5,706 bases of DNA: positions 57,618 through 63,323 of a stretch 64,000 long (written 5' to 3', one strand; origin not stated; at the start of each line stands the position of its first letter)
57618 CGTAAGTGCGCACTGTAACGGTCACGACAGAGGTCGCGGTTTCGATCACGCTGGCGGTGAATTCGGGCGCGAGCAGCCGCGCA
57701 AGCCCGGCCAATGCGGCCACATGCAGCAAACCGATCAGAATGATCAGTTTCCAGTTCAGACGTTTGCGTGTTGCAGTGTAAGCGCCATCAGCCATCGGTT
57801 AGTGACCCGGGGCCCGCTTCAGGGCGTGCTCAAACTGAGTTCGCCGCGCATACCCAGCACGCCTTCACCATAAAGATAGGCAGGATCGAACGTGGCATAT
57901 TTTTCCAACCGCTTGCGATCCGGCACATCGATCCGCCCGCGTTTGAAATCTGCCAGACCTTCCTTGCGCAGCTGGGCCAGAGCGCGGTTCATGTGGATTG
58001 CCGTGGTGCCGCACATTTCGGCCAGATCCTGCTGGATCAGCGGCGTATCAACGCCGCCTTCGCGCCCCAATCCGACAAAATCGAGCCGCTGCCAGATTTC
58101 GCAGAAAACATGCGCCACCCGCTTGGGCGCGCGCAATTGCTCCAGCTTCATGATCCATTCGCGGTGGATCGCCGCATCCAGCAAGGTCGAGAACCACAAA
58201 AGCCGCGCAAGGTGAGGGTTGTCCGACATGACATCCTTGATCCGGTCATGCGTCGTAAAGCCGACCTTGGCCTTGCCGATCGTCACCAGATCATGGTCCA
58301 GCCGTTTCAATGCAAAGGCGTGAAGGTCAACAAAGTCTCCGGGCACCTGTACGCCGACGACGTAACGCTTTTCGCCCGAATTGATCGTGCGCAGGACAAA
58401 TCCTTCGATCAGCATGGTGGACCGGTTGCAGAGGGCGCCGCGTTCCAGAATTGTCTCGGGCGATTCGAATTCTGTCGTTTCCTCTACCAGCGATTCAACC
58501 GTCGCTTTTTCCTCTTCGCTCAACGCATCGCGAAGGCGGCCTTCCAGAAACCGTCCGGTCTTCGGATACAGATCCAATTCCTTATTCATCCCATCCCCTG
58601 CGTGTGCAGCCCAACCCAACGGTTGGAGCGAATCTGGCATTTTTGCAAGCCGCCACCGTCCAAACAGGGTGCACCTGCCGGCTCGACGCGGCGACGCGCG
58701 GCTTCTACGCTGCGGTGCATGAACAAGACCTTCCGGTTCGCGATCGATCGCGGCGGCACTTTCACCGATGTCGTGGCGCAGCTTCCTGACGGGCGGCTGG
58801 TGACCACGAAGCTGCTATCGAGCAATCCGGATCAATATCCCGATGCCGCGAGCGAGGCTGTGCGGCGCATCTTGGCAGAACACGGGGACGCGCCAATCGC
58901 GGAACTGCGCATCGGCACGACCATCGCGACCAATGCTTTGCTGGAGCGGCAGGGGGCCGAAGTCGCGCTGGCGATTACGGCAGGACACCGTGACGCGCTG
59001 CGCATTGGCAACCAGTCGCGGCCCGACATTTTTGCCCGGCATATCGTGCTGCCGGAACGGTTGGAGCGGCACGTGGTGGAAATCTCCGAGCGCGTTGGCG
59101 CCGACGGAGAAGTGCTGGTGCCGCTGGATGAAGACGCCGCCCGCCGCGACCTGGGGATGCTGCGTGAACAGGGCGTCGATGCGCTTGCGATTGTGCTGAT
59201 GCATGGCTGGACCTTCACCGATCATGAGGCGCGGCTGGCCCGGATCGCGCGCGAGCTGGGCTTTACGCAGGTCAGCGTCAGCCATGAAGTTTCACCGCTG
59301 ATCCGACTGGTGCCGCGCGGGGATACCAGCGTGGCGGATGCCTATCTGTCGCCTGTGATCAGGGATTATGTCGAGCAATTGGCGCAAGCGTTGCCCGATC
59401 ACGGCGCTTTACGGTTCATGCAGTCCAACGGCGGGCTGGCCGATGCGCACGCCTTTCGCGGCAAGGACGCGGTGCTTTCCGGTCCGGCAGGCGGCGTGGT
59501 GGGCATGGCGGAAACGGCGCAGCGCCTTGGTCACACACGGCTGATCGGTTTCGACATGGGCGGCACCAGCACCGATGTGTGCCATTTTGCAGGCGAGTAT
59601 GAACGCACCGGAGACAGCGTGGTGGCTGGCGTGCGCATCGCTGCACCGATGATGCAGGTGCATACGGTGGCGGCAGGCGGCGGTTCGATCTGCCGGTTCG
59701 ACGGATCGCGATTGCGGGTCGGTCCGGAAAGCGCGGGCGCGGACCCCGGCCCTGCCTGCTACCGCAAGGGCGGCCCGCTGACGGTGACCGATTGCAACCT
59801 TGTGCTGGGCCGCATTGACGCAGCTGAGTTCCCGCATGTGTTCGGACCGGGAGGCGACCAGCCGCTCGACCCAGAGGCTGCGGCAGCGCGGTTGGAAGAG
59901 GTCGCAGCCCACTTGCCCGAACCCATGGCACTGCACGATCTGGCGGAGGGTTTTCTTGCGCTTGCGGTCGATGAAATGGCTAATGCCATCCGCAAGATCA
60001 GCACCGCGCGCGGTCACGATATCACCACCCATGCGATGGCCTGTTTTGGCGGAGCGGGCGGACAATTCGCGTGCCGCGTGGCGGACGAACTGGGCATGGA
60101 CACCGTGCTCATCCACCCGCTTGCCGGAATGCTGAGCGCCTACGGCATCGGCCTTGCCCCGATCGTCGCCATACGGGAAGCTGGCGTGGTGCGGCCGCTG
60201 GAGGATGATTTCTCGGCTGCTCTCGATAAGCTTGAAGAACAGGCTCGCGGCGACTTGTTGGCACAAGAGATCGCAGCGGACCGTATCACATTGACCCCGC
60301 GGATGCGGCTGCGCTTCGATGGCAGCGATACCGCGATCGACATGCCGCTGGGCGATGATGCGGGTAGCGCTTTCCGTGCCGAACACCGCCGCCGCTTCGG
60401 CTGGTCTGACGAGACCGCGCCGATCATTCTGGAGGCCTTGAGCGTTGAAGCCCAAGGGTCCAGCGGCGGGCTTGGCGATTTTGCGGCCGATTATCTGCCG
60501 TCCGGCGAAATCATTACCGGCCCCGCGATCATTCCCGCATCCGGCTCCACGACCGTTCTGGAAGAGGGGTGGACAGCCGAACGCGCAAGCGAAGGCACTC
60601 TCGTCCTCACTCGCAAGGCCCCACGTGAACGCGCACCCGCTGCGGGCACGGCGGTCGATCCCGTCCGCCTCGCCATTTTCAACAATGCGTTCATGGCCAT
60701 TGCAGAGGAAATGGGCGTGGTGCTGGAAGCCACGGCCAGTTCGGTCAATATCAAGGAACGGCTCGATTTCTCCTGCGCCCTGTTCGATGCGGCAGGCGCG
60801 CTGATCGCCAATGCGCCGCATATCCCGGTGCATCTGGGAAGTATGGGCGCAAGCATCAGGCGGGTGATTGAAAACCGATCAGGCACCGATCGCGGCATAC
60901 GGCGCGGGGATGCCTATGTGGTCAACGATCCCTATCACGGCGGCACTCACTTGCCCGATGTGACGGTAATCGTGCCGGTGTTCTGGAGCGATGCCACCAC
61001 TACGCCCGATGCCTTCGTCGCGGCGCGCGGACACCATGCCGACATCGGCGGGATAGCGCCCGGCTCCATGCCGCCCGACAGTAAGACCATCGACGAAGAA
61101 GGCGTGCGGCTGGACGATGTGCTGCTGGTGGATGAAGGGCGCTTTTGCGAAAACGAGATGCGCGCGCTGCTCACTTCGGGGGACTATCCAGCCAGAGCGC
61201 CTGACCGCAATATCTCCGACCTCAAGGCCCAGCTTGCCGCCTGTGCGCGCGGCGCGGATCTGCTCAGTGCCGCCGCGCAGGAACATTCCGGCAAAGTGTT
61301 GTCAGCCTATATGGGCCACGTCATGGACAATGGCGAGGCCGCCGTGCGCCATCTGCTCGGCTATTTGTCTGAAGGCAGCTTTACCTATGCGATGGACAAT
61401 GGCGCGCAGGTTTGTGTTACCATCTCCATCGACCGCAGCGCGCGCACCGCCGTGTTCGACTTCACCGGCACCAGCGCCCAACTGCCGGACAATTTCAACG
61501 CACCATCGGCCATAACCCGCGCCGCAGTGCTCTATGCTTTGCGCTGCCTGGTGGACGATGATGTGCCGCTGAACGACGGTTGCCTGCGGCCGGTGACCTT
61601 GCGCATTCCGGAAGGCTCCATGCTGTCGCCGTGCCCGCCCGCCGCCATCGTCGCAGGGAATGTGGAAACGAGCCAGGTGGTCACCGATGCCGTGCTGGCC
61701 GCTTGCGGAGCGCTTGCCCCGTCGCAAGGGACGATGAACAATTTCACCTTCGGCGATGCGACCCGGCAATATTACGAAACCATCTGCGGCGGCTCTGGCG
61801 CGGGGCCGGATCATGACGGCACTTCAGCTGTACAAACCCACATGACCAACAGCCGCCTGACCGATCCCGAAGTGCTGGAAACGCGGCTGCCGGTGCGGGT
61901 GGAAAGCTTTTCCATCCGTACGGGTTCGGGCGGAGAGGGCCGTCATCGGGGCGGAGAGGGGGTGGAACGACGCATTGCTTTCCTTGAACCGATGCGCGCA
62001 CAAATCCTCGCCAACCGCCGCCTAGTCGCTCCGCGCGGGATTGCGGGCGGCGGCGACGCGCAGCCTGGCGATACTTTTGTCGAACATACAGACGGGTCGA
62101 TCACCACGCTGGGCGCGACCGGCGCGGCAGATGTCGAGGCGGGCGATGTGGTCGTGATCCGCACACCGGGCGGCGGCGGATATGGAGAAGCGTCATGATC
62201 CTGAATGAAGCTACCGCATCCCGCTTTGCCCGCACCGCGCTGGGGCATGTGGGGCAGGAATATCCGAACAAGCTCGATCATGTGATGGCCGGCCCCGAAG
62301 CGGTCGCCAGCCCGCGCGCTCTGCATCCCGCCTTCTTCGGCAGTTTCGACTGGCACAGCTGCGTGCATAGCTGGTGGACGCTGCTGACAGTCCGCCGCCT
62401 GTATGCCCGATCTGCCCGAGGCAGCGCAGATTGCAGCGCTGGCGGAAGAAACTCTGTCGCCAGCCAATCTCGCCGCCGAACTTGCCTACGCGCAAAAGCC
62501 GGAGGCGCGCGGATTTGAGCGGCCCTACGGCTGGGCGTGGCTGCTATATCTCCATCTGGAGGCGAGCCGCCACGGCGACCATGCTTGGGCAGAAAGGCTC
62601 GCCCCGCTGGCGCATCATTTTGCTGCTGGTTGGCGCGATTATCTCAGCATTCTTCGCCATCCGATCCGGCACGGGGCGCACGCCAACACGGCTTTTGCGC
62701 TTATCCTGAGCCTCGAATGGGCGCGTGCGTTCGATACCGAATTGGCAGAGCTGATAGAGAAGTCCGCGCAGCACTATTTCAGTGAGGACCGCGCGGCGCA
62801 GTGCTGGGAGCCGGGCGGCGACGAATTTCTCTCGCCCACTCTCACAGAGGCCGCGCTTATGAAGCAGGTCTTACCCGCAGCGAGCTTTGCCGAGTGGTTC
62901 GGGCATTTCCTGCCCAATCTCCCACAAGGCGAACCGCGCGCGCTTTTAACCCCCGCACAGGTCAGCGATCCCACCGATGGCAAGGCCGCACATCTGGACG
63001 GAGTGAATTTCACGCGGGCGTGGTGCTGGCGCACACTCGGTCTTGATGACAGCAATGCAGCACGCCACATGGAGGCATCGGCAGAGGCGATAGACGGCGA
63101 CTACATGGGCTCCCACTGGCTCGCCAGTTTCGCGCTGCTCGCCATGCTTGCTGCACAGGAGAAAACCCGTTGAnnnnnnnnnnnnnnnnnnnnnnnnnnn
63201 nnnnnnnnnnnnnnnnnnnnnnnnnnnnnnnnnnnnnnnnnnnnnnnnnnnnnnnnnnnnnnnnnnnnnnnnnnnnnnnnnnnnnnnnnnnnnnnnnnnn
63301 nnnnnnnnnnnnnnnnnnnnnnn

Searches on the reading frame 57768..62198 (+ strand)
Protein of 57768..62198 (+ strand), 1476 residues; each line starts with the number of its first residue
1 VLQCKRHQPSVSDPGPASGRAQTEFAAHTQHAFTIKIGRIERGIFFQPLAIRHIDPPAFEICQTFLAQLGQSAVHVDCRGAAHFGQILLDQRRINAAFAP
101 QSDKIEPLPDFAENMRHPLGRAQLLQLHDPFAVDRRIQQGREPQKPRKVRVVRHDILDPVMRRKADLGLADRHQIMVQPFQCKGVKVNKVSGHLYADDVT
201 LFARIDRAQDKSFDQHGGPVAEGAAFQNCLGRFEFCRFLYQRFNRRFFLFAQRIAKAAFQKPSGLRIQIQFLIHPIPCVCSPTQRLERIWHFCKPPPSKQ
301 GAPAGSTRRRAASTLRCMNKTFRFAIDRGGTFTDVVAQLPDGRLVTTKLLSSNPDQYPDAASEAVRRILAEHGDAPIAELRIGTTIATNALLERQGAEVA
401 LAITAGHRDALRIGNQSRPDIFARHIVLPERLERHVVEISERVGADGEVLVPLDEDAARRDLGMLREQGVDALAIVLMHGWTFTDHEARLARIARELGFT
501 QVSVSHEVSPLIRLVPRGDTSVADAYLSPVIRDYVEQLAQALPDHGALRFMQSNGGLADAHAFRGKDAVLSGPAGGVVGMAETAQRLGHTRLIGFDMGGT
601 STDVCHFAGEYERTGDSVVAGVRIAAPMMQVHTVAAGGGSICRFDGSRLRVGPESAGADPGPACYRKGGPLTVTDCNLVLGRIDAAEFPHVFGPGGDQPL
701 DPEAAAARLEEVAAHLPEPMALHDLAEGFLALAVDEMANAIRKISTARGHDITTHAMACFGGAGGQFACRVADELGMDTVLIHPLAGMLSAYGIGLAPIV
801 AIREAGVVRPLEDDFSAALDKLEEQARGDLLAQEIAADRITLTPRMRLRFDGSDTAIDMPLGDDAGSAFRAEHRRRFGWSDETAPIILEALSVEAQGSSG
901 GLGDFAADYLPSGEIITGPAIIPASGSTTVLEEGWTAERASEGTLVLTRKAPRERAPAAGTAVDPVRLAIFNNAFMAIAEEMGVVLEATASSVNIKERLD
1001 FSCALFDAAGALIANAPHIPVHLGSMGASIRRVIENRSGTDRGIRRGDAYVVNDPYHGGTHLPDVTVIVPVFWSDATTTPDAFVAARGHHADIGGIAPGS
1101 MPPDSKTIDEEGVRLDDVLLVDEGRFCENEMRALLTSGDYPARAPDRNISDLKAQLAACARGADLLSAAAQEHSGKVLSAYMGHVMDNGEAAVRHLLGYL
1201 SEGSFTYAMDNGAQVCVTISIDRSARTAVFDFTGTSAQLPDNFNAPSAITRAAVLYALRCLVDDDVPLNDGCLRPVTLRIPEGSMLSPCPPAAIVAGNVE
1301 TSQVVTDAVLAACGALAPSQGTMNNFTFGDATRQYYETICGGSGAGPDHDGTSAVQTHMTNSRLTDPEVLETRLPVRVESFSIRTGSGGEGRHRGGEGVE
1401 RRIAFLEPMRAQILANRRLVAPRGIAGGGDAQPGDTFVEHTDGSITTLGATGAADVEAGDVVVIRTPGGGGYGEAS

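Call 57: search_protein_families(library=pfam, proteins=[window:57768-62198:+])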
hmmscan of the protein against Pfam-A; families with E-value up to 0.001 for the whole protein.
window:57768-62198:+ (1476 aa): 3 families
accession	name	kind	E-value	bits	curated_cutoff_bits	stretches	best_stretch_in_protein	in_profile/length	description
PF02538.19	Hydantoinase_B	-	3.6e-191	636.6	26.8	1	964-1474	1-518/519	Hydantoinase B/oxoprolinase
PF01968.24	Hydantoinase_A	-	8.3e-103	344.1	22.9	1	517-801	1-289/291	Hydantoinase/oxoprolinase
PF05378.19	Hydant_A_N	-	8.8e-52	175.8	25.2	1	323-497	1-175/176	Hydantoinase/oxoprolinase N-terminal region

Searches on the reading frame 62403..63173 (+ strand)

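Call 57: search_protein_families(library=pfam, proteins=[window:62403-63173:+])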
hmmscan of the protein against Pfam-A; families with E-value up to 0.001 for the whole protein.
window:62403-63173:+ (256 aa): 1 family
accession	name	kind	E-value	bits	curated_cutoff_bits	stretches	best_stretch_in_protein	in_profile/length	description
PF11199.13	DUF2891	-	1.6e-82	277.6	25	1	1-247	62-325/325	Protein of unknown function (DUF2891)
